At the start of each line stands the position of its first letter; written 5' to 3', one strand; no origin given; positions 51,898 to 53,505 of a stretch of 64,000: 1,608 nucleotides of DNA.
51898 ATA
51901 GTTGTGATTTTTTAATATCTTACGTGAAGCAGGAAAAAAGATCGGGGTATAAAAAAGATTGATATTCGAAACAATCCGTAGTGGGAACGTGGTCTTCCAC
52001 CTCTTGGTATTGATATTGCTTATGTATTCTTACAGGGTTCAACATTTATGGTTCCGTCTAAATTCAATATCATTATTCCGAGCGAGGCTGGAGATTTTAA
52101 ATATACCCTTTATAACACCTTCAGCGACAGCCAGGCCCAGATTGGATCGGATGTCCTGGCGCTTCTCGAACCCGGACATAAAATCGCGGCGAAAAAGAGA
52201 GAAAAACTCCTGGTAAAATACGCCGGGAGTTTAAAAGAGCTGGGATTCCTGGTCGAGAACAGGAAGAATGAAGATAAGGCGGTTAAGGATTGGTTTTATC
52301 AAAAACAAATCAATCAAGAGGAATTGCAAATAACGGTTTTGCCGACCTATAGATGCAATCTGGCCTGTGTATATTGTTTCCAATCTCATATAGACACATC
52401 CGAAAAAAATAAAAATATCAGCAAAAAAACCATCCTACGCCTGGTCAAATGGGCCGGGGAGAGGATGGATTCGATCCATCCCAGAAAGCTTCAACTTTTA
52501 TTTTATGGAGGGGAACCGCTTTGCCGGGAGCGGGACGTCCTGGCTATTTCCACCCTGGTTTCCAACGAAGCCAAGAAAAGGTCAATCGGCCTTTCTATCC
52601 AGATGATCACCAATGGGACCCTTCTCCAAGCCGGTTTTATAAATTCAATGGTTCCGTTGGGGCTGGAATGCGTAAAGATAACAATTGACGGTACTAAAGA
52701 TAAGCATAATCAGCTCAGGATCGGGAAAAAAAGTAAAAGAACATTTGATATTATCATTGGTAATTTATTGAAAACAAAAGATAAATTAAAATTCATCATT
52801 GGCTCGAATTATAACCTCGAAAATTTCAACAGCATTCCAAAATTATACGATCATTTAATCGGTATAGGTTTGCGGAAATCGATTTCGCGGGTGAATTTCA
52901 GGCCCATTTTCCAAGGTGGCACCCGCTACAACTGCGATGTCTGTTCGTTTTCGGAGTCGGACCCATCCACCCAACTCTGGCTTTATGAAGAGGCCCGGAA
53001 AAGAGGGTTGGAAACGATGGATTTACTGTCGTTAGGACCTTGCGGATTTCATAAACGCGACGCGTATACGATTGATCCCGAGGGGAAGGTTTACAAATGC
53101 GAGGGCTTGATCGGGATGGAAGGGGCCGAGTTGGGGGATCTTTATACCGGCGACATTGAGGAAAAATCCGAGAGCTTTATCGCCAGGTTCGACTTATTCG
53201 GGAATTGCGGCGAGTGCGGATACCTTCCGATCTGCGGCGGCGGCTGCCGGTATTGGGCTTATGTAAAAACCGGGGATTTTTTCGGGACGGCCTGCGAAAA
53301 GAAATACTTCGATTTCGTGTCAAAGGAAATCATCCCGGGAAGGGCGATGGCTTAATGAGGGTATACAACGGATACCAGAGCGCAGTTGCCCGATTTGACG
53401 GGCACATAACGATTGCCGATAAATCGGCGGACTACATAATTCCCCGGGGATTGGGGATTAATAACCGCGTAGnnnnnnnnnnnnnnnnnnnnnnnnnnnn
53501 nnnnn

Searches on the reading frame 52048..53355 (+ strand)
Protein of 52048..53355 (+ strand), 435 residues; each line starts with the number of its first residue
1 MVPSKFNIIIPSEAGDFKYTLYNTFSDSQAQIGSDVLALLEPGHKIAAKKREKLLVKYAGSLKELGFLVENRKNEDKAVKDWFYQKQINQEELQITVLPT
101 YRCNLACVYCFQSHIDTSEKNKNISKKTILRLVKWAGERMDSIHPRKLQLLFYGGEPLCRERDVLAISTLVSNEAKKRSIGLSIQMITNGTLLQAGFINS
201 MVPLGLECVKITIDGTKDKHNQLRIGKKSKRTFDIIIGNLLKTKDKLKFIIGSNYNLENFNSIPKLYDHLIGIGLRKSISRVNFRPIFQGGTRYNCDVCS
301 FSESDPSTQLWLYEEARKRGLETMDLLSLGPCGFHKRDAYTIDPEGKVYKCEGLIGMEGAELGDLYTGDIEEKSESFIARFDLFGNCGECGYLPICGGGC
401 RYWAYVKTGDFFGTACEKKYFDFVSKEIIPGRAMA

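Call 6: search_protein_families(library=pfam, proteins=[window:52048-53355:+])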
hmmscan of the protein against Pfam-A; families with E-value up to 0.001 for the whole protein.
window:52048-53355:+ (435 aa): 2 families
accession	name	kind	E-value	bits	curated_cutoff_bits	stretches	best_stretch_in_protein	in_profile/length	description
PF04055.27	Radical_SAM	-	1.1e-14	55.4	29.5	1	98-248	2-142/166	Radical SAM superfamily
PF13353.11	Fer4_12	-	3.7e-06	27.7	22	1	102-220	14-120/137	4Fe-4S single cluster domain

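Call 8: search_protein_families(library=ncbifam, proteins=[window:52048-53355:+], max_evalue=0.01)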
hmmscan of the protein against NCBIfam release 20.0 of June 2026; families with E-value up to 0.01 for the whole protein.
window:52048-53355:+ (435 aa): 70 families (the best 25 are shown)
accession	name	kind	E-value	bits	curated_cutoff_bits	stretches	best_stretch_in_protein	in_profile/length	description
TIGR04280.1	geopep_mat_rSAM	hypoth_equivalog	6.2e-72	242.9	400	1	48-427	39-419/428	geopeptide radical SAM maturase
NF038107.1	rSAM_NF038107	equivalog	1.9e-54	185.1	600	1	3-418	3-418/444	Cys-every-fifth radical SAM/SPASM peptide maturase CefB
TIGR04463.1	rSAM_vs_C_rich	equivalog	1.5e-48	165.7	525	1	6-415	1-408/438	TIGR04463 family radical SAM/SPASM RiPP maturase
TIGR04334.1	rSAM_Clo7bot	equivalog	3.7e-40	137.9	600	1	4-418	3-420/440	radical SAM/SPASM domain Clo7bot peptide maturase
NF047865.1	rSAM_PapB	equivalog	8.3e-33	114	340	2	95-277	5-182/330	PapB family radical SAM/SPASM ranthipeptide maturase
NF052473.1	rSAM_FlmE_OhkG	exception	5.9e-32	111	500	2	4-275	4-281/481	FlmE/OhkG family radical SAM/SPASM peptide maturase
NF041298.1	rSAM_mat_DynA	equivalog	5.9e-24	84.7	450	2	97-271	5-175/356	dynobactin maturation radical SAM/SPASM protein DynA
TIGR03906.1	quino_hemo_SAM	equivalog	3.6e-23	82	453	2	53-238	58-236/467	quinohemoprotein amine dehydrogenase maturation protein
NF041707.1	rSAM_YhhB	equivalog_domain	1.8e-21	76.5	445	1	101-245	10-154/369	cyclophane-forming radical SAM/SPASM peptide maturase YhhB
TIGR04068.1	rSAM_ocin_clost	equivalog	3.1e-21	75.8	500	1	21-247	13-236/462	Cys-rich peptide radical SAM maturase CcpM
TIGR04064.1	rSAM_nif11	equivalog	3.4e-20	72.2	518.7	2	30-239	24-220/459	nif11-like peptide radical SAM maturase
TIGR03974.1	rSAM_six_Cys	equivalog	2.3e-19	69.6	425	2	100-255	104-259/451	thioether cross-link-forming SCIFF peptide maturase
TIGR04133.1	rSAM_w_lipo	hypoth_equivalog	7.3e-19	67.9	425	1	85-278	15-197/350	TIGR04133 family radical SAM/SPASM protein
TIGR03942.1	sulfatase_rSAM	equivalog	1.7e-18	66.9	349.45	1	101-275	9-181/363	anaerobic sulfatase maturase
TIGR04051.1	rSAM_NirJ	equivalog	3.3e-16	59.2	515.45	2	101-266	10-159/354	heme d1 biosynthesis radical SAM protein NirJ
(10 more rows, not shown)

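Call 13: find_homologous_proteins(query=window:52048-53355:+, max_evalue=1e-20)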
Query window:52048-53355:+ (435 aa): 142 proteins with E <= 1e-20 among 7605 candidates; the best 120 are listed.
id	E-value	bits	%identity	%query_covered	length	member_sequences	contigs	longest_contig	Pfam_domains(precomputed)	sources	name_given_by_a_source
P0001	4.8e-298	1006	100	100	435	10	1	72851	PF04055.28,PF13353.12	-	-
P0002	5.7e-225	765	74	99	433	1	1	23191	PF04055.28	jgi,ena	-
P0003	3.8e-222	756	73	100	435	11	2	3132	PF04055.28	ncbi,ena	-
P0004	4.0e-215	733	71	99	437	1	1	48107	PF04055.28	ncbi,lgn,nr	ncbi:MAG: SPASM domain-containing protein [bacterium]|nr:SPASM domain-containing protein [bacterium]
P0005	1.4e-158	547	54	100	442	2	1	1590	PF04055.28,PF13353.12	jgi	-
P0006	9.3e-88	313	37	99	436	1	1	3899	PF04055.28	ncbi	-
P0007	2.1e-87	312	37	99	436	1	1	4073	PF04055.28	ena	-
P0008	2.4e-87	312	37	99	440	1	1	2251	PF04055.28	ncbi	-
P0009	2.8e-87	312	37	99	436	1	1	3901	PF04055.28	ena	-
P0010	3.2e-87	311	37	99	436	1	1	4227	PF04055.28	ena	-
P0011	7.4e-87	310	37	99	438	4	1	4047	PF04055.28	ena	-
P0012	2.3e-82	295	37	99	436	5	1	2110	PF04055.28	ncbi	-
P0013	4.8e-82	294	36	99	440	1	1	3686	PF04055.28,PF13353.12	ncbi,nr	ncbi:MAG: SPASM domain-containing protein [Nitrospirae bacterium]|nr:SPASM domain-containing protein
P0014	1.9e-78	283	34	96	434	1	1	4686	PF13186.12,PF04055.28,PF13353.12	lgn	-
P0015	1.8e-76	276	36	99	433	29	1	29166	PF04055.28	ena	-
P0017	9.3e-74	267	36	100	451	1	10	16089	PF04055.28,PF13353.12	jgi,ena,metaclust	metaclust:\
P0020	1.4e-66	243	34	99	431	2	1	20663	PF04055.28,PF13353.12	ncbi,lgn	ncbi:MAG: radical SAM protein [bacterium]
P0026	2.2e-64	236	31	99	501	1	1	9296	PF04055.28,PF13353.12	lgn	-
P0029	2.2e-60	223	31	99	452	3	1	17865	PF04055.28,PF13353.12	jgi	jgi:uncharacterized protein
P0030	1.5e-58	217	30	99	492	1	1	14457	PF04055.28,PF13353.12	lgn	-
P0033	1.7e-53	200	30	96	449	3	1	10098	PF04055.28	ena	-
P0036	4.3e-42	163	29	98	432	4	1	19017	PF04055.28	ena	-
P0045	1.1e-33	135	27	95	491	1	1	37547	PF04055.28,PF13353.12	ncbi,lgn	-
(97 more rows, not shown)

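Call 14: find_encoding_contigs(protein=P0002, flank=6000, max_places=3)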
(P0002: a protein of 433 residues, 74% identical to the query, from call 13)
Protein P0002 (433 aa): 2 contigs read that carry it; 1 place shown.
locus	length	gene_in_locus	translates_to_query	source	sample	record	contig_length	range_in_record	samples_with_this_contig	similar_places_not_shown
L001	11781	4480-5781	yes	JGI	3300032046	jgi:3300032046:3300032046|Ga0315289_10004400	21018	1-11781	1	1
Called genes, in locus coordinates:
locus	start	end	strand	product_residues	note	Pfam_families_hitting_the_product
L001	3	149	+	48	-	?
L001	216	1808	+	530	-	PF00072:Response_reg, PF00158:Sigma54_activat, PF14532:Sigma54_activ_2, PF07728:AAA_5 (weak), PF25601:AAA_lid_14, PF02954:HTH_8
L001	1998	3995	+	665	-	PF07715:Plug, PF00593:TonB_dep_Rec_b-barrel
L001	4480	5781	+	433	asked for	PF04055:Radical_SAM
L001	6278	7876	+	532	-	PF00496:SBP_bac_5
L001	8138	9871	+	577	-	PF02743:dCache_1, PF13581:HATPase_c_2 (faint), PF00672:HAMP, PF00512:HisKA (weak), PF02518:HATPase_c, PF14501:HATPase_c_5 (weak)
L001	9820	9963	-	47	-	-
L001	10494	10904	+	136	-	PF00072:Response_reg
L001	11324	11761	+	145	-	PF13620:CarboxypepD_reg, PF13715:CarbopepD_reg_2 (weak)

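Call 15: find_encoding_contigs(protein=P0004, flank=6000, max_places=3)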
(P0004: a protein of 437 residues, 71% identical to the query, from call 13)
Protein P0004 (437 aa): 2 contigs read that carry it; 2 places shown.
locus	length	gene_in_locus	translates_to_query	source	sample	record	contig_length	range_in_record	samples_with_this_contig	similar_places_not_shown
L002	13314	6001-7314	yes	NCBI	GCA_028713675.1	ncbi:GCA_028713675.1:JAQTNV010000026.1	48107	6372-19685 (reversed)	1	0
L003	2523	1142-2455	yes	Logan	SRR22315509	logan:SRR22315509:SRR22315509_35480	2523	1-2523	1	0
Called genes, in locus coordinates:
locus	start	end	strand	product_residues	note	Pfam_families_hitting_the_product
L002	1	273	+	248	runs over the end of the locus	PF07505:DUF5131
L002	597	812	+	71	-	-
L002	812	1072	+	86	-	PF05016:ParE_toxin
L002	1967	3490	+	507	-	PF00072:Response_reg, PF00158:Sigma54_activat, PF14532:Sigma54_activ_2, PF07724:AAA_2 (weak), PF07728:AAA_5 (weak), PF25601:AAA_lid_14, PF02954:HTH_8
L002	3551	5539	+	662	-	PF07715:Plug, PF00593:TonB_dep_Rec_b-barrel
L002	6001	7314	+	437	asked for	PF04055:Radical_SAM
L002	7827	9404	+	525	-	PF00496:SBP_bac_5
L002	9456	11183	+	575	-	PF02743:dCache_1, PF13581:HATPase_c_2 (faint), PF00672:HAMP, PF02518:HATPase_c, PF14501:HATPase_c_5 (weak)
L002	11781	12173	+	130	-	PF00072:Response_reg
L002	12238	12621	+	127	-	PF00072:Response_reg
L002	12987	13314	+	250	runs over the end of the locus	-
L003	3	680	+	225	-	?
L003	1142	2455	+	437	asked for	PF04055:Radical_SAM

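Call 16: find_encoding_contigs(protein=P0003, flank=6000, max_places=3)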
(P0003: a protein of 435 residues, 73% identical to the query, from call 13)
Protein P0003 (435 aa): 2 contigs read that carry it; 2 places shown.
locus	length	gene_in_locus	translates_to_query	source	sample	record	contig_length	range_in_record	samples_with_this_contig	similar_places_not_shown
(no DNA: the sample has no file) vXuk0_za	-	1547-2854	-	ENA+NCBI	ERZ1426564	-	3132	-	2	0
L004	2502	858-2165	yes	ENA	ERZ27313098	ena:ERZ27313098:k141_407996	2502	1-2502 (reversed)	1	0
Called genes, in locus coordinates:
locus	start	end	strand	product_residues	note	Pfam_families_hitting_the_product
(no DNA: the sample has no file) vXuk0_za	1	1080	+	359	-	?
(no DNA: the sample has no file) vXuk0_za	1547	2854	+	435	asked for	PF04055:Radical_SAM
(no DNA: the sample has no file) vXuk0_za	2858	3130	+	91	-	?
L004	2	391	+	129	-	?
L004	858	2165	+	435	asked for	PF04055:Radical_SAM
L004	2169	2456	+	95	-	-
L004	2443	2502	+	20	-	?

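Call 36: find_encoding_contigs(protein=P0015, flank=5000, max_places=2)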
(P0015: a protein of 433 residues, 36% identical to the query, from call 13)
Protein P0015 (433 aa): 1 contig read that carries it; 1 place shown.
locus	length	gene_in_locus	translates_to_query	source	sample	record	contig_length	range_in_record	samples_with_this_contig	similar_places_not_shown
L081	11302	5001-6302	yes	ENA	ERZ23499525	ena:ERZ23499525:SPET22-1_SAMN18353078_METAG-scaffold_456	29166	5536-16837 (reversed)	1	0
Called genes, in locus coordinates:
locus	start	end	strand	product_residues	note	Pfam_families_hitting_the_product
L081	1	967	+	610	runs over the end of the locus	PF07715:Plug, PF00593:TonB_dep_Rec_b-barrel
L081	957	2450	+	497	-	PF00496:SBP_bac_5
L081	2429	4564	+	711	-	PF02743:dCache_1, PF00672:HAMP, PF00989:PAS (weak), PF08448:PAS_4 (faint), PF13426:PAS_9, PF02518:HATPase_c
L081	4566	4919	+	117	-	PF00072:Response_reg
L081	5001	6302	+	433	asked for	PF04055:Radical_SAM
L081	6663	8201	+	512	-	PF01943:Polysacc_synt (weak)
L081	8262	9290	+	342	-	PF01861:BpsA_C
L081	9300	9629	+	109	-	PF02675:AdoMet_dc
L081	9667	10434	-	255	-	PF01790:LGT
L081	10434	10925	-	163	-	PF01252:Peptidase_A8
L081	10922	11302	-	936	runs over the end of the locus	PF00133:tRNA-synt_1, PF09334:tRNA-synt_1g, PF13603:tRNA-synt_1_2 (weak), PF09334:tRNA-synt_1g (weak), PF01406:tRNA-synt_1e, PF01921:tRNA-synt_1f (weak), PF08264:Anticodon_1, PF06827:zf-FPG_IleRS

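Call 37: find_encoding_contigs(protein=P0017, flank=5000, max_places=2)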
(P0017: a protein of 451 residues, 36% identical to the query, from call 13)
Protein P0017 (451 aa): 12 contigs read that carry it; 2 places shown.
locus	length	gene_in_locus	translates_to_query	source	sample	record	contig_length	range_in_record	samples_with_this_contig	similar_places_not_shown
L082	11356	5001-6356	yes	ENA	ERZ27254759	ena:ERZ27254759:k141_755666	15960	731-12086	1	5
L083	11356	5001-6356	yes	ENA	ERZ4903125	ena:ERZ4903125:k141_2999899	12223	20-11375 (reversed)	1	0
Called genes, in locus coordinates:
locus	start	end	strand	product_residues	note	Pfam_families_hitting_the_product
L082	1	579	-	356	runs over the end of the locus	-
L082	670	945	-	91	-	-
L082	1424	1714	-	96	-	-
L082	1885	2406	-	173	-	PF01934:HepT-like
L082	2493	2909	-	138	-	PF18765:Polbeta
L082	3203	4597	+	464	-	PF00072:Response_reg, PF00158:Sigma54_activat, PF14532:Sigma54_activ_2, PF07728:AAA_5 (weak), PF25601:AAA_lid_14, PF02954:HTH_8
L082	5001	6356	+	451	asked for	PF04055:Radical_SAM, PF13353:Fer4_12 (weak)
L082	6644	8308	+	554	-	PF00496:SBP_bac_5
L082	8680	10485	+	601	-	PF02743:dCache_1, PF17201:Cache_3-Cache_2 (weak), PF00672:HAMP, PF02518:HATPase_c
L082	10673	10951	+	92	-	-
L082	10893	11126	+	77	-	-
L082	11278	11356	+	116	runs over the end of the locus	PF14716:HHH_8 (faint), PF12836:HHH_3, PF00633:HHH (weak), PF14520:HHH_5 (faint)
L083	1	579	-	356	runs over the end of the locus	-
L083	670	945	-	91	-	-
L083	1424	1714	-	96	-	-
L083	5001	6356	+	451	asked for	PF04055:Radical_SAM, PF13353:Fer4_12 (weak)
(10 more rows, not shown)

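Call 38: find_encoding_contigs(protein=P0020, flank=5000, max_places=2)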
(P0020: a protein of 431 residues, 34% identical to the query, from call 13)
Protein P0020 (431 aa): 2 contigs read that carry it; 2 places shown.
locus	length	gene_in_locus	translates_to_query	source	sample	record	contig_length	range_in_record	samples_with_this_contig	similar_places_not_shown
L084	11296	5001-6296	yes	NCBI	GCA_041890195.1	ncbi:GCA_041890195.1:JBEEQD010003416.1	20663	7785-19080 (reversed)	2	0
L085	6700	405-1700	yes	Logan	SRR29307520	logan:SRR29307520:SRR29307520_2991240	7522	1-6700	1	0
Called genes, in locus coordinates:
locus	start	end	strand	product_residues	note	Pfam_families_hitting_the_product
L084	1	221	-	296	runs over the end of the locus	PF00005:ABC_tran, PF13304:AAA_21 (weak)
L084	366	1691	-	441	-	-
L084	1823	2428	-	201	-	PF07963:N_methyl (weak)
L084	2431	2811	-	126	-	PF00392:GntR, PF02082:Rrf2 (faint)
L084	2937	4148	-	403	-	-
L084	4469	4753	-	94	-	-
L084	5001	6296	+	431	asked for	PF04055:Radical_SAM, PF13353:Fer4_12 (weak)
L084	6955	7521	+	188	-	PF07963:N_methyl (weak)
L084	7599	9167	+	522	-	PF00496:SBP_bac_5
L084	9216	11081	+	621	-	PF02743:dCache_1, PF00672:HAMP, PF00512:HisKA, PF02518:HATPase_c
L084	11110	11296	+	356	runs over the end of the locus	PF00072:Response_reg, PF13487:HD_5, PF01966:HD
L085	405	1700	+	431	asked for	PF04055:Radical_SAM, PF13353:Fer4_12 (weak)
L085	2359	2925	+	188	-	PF07963:N_methyl (weak)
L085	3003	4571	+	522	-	PF00496:SBP_bac_5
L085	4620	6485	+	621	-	PF02743:dCache_1, PF00672:HAMP, PF00512:HisKA, PF02518:HATPase_c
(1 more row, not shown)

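Call 39: find_encoding_contigs(protein=P0029, flank=5000, max_places=2)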
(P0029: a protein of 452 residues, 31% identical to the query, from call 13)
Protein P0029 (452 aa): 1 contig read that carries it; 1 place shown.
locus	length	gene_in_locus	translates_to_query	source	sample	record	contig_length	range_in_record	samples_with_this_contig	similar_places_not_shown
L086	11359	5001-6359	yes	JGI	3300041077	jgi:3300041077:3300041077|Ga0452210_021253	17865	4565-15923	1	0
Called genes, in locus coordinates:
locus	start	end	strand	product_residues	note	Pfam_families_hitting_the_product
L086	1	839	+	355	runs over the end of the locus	PF00072:Response_reg, PF00158:Sigma54_activat, PF14532:Sigma54_activ_2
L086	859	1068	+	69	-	PF02954:HTH_8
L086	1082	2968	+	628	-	PF07715:Plug, PF14905:OMP_b-brl_3 (faint)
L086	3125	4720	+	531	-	PF00496:SBP_bac_5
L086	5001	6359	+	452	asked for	PF13353:Fer4_12 (faint), PF04055:Radical_SAM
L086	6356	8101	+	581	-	PF00664:ABC_membrane, PF00005:ABC_tran, PF13401:AAA_22 (faint)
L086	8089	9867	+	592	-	PF02743:dCache_1, PF17201:Cache_3-Cache_2, PF00672:HAMP, PF02518:HATPase_c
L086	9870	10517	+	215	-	PF00072:Response_reg, PF00196:GerE, PF04545:Sigma70_r4 (weak), PF08281:Sigma70_r4_2 (weak)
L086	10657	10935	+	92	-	PF13411:MerR_1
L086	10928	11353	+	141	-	PF00072:Response_reg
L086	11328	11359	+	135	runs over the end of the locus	PF00072:Response_reg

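Call 46: search_solved_structures(query=window:52048-53355:+, max_evalue=0.001)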
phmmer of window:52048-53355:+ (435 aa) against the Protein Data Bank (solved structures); distinct sequences matched with E-value up to 0.001: 5.
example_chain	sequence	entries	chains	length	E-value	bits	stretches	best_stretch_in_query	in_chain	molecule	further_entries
9gm3_A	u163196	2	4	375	1.2e-14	57.4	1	100-248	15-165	ChlB radical SAM domain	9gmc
5wgg_A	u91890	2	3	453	4.4e-11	45.6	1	100-405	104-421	Radical SAM domain protein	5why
6c8v_A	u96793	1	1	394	9e-08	34.7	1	99-414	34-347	Coenzyme PQQ synthesis protein E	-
4k36_A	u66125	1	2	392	3.5e-06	29.5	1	100-405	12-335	Anaerobic sulfatase-maturating enzyme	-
8vpo_A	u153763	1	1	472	2.1e-05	26.9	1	63-200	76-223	Radical SAM core domain-containing protein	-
